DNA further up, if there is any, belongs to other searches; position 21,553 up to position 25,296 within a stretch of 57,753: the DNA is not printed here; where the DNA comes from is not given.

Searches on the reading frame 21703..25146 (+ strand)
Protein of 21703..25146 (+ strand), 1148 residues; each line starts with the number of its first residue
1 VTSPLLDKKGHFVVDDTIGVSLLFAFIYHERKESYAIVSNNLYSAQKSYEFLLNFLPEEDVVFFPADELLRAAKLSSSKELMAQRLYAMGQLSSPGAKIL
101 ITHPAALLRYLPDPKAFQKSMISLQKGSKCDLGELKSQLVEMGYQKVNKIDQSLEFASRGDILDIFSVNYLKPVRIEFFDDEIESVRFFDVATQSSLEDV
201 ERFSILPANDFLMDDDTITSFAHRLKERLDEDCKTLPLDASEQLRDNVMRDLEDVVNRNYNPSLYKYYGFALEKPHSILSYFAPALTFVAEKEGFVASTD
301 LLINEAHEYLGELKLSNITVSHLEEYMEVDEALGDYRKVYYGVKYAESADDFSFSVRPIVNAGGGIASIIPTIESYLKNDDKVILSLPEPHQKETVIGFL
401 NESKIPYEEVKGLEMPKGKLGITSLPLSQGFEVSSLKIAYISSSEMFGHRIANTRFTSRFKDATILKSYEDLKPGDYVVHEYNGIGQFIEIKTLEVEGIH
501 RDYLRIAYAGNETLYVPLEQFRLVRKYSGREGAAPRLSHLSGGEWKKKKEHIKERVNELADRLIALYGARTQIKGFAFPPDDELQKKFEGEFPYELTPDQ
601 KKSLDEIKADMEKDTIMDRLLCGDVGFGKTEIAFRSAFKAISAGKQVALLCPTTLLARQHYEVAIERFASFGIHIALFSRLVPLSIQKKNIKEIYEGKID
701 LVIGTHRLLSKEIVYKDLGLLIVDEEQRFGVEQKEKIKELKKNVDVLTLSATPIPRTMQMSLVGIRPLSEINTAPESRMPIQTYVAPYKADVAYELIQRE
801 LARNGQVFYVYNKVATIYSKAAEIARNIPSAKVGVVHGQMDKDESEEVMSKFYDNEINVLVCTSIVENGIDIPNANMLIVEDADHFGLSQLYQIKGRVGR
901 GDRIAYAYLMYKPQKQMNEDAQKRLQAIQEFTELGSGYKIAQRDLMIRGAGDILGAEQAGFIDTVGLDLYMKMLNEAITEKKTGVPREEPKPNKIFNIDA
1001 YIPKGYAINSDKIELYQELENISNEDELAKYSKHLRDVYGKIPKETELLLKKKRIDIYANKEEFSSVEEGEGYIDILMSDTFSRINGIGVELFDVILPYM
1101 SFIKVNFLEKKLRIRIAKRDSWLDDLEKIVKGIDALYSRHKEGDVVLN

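Call 41: search_protein_families(library=pfam, proteins=[window:21703-25146:+], max_evalue=0.00001)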
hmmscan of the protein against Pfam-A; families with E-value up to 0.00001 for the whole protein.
window:21703-25146:+ (1148 aa): 6 families
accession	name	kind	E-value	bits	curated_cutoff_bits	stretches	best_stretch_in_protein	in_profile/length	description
PF17757.6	UvrB_inter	-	1.3e-25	89.8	22.9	1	122-211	1-91/91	UvrB interaction domain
PF00270.35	DEAD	-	1.2e-24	87.4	26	1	597-759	1-165/167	DEAD/DEAH box helicase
PF00271.37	Helicase_C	-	1.9e-22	80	23.5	1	792-900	5-108/110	Helicase conserved C-terminal domain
PF02559.22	CarD_TRCF_RID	-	1.5e-20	73.5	23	1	472-528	1-57/57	CarD-like/TRCF RID domain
PF03461.20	TRCF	-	8.2e-15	55.4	25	1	997-1080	2-86/95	TRCF domain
PF04851.21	ResIII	-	2.7e-08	34.3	22.5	1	594-753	2-162/164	Type III restriction enzyme, res subunit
